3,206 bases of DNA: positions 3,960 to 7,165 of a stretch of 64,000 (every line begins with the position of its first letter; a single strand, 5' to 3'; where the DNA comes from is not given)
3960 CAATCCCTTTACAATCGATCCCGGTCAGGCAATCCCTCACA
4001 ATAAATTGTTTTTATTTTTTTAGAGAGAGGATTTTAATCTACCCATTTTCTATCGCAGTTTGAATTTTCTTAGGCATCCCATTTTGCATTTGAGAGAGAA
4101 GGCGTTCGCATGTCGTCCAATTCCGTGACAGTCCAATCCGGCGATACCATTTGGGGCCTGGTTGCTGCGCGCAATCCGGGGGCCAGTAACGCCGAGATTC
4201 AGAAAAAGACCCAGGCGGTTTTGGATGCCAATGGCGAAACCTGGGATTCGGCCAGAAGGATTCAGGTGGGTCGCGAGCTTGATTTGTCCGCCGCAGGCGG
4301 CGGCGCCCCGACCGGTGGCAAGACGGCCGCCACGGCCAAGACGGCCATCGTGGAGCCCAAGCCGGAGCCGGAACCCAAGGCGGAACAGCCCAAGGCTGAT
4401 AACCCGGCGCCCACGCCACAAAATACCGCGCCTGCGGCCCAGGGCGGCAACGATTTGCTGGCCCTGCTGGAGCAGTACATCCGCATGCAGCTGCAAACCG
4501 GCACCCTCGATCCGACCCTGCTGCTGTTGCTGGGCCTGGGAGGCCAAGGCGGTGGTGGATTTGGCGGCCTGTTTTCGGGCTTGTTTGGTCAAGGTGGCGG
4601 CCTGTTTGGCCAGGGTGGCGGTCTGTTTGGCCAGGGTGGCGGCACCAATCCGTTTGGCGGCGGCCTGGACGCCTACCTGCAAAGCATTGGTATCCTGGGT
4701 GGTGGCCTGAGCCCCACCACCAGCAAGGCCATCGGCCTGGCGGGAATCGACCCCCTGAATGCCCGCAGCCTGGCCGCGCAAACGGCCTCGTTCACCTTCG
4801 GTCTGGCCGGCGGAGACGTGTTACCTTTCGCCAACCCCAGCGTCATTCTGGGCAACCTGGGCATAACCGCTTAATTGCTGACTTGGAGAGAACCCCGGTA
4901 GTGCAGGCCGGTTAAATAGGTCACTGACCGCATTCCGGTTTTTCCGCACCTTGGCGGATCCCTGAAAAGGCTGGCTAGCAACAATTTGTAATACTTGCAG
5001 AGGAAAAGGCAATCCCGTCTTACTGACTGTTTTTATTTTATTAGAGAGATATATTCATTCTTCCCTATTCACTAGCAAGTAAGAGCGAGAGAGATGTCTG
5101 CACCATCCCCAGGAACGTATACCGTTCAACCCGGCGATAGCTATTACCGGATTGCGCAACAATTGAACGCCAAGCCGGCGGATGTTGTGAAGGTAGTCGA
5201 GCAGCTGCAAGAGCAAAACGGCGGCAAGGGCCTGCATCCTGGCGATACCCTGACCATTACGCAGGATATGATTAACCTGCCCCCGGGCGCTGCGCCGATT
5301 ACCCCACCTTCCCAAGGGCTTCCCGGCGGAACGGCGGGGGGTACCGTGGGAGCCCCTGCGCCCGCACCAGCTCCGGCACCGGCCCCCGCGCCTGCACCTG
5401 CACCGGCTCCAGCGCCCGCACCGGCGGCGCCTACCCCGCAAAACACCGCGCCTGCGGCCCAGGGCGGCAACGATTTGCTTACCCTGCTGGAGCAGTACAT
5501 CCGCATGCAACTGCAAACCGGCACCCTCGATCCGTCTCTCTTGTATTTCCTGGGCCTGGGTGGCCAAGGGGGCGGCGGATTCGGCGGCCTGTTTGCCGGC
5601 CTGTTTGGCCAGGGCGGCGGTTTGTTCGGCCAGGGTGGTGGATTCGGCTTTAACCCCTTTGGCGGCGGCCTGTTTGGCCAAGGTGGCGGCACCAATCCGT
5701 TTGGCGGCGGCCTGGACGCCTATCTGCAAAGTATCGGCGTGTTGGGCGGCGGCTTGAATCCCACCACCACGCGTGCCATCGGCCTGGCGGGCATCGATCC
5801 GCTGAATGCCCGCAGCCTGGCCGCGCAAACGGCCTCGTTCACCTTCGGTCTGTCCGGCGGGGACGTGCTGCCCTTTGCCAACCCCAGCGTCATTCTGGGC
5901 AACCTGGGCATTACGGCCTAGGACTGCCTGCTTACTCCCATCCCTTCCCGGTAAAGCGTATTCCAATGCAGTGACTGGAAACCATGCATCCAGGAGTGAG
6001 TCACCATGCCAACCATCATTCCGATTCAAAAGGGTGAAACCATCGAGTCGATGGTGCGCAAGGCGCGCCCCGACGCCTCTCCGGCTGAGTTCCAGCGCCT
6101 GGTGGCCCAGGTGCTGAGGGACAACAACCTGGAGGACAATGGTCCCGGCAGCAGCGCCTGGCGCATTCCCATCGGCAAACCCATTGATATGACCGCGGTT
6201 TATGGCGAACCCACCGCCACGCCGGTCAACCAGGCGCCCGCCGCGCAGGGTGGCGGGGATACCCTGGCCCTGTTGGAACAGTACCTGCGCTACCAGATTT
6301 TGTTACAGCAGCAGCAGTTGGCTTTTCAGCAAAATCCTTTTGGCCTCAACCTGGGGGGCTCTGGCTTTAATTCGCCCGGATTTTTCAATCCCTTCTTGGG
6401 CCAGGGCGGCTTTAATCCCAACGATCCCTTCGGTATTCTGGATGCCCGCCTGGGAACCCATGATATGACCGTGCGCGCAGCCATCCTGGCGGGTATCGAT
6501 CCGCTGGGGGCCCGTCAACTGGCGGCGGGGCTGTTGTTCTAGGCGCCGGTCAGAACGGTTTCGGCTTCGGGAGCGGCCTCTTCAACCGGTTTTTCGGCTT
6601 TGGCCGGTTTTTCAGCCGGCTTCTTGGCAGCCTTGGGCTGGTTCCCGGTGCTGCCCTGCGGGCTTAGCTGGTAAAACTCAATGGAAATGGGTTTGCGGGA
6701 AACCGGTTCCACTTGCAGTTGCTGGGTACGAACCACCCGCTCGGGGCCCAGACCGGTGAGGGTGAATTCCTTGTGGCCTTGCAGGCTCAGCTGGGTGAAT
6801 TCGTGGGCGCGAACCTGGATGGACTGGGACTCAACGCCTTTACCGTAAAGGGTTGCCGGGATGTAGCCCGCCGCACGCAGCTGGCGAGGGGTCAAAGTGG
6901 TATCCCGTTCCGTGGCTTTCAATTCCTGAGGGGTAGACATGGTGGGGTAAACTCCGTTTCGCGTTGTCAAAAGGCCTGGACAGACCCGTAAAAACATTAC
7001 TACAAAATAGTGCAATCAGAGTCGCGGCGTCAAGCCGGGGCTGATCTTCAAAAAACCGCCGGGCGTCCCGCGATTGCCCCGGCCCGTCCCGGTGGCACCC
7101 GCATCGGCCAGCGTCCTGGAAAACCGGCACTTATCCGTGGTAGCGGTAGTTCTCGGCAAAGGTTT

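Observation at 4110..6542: Tandem triad of LysM + GLFG/FG-repeat proteins with a shared C-terminal domain and no signal peptide, a possibly undescribed envelope-associated family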

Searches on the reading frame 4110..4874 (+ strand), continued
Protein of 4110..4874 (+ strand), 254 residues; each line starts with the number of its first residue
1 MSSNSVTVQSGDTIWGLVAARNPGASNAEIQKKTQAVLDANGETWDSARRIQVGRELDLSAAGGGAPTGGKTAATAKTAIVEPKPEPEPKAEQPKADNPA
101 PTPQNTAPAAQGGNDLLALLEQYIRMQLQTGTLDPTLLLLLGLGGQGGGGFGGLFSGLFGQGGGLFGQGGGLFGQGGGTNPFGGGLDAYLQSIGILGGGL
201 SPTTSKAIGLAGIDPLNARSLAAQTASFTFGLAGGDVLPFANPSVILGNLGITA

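Call 97: search_protein_families(library=pfam, alignment_id=A12, max_evalue=0.01)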
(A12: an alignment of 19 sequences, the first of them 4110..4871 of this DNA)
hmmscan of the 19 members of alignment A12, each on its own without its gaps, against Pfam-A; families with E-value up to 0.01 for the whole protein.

A. member 1, window:4110-4871:+ (254 aa): 0 families

B. families by the number of members that match (of 19 scanned): 2 families
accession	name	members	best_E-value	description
PF01476.26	LysM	2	8e-06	LysM domain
PF15254.11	CCDC14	1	0.0018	Coiled-coil domain-containing protein 14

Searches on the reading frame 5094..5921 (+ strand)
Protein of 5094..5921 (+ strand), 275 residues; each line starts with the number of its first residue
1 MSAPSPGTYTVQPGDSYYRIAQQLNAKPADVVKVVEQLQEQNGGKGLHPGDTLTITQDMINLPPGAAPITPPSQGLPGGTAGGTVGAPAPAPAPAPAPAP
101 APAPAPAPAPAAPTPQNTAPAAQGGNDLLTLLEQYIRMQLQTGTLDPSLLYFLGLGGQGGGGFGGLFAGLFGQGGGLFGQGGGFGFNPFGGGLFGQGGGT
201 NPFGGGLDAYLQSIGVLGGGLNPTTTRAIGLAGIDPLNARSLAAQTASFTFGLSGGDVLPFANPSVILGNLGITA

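Call 3: search_protein_families(library=pfam, proteins=[window:5094-5921:+], max_evalue=1)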
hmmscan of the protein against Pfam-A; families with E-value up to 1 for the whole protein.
window:5094-5921:+ (275 aa): 2 families
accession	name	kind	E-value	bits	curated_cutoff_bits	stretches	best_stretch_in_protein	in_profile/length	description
PF01476.26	LysM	-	8e-06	26.1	20.9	1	9-56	1-43/43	LysM domain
PF23462.1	LysM3_NFP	-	0.31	12.1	28.1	1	8-33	4-29/48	NFP LysM3 domain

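Call 5: find_homologous_proteins(query=window:5094-5918:+)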
Query window:5094-5918:+ (275 aa): 2 proteins with E <= 0.001 among 8000 candidates.
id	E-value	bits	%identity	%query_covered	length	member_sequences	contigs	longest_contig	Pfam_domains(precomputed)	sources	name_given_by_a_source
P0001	8.5e-81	290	93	28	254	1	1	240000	-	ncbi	-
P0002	5.5e-4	38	26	15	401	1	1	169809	PF02342.24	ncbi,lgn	ncbi:TPA: TerD family protein [Pseudomonas aeruginosa]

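Call 8: find_encoding_contigs(protein=P0001, flank=10000, max_places=4)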
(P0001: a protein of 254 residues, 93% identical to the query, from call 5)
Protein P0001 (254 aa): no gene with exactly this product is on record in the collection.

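Call 20: list_cluster_members(proteins=[P0001, P0003, P0004, P0005, P0006, P0007, P0008, P0010, P0011, P0013])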
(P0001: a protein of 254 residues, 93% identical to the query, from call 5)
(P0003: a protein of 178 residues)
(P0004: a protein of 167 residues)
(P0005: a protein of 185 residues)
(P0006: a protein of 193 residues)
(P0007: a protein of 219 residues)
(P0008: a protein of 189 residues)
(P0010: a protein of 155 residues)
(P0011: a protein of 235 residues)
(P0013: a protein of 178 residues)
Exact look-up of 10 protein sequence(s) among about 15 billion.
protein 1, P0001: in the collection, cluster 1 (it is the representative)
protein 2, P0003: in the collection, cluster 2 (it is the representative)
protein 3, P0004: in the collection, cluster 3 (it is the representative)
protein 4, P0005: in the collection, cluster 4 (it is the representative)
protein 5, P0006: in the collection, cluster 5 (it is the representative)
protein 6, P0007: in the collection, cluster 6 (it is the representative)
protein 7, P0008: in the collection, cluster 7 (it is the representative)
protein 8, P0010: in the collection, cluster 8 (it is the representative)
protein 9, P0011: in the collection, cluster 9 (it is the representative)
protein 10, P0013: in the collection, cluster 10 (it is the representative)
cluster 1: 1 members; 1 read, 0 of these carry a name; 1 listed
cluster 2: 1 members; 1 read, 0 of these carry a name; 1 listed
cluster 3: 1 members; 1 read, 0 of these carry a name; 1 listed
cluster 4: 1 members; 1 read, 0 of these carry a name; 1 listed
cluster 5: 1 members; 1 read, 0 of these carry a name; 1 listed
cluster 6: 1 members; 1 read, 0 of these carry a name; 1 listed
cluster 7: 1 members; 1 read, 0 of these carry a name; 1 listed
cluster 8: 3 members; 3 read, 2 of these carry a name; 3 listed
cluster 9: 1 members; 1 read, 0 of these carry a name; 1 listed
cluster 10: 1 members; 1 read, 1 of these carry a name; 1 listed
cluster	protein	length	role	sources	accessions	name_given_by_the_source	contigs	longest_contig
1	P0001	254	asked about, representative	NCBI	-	-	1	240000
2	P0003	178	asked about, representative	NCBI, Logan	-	-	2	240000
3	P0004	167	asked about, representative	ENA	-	-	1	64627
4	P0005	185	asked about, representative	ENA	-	-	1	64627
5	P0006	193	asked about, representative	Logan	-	-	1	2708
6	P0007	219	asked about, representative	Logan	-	-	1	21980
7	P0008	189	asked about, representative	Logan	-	-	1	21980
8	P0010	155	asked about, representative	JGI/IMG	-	hypothetical protein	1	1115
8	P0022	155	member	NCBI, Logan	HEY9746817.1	MAG TPA: hypothetical protein V6C99_11430 [Oculatellaceae cyanobacterium]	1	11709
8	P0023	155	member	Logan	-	-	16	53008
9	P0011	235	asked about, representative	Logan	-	-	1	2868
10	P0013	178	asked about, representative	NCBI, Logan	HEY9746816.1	MAG TPA: hypothetical protein V6C99_11425 [Oculatellaceae cyanobacterium]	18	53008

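Call 45: search_protein_families(library=ncbifam, proteins=[window:5094-5918:+], max_evalue=0.1)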
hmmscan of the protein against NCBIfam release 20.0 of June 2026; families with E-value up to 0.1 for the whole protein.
window:5094-5918:+ (275 aa): 5 families
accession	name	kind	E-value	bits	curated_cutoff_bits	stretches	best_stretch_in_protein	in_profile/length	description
NF033930.1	pneumo_PspA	exception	0.0012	17.7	850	1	86-123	361-399/659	pneumococcal surface protein A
NF010723.1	PRK14125.1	equivalog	0.0073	16.2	60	1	8-55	34-84/87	cell division suppressor protein YneA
NF008050.0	PRK10783.1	equivalog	0.03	12.6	508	1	8-55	404-447/457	murein transglycosylase D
NF047657.1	CellWlHdaseLepto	equivalog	0.04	13.4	400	1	7-58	27-74/221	hypothetical protein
NF047755.1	LIC_10271_M23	exception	0.042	13.6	180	1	5-58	23-72/207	LIC_10271 family cell wall hydrolase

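Call 91: search_protein_families(library=phrogs, proteins=[window:5094-5918:+], max_evalue=0.01)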
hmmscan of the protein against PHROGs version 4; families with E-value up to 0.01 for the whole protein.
window:5094-5918:+ (275 aa): 1 family
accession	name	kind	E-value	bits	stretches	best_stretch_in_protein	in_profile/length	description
phrog_15410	-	unknown function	0.00045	20.4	1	8-56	78-126/311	-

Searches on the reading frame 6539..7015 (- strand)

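Call 3: search_protein_families(library=pfam, proteins=[window:6539-7015:-], max_evalue=1)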
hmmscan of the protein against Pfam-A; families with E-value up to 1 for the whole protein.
window:6539-7015:- (158 aa): 1 family
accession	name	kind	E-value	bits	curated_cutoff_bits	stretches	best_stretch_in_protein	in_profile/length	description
PF01386.24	Ribosomal_L25p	-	1.4e-13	51.5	23.6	1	32-114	1-82/82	Ribosomal L25p family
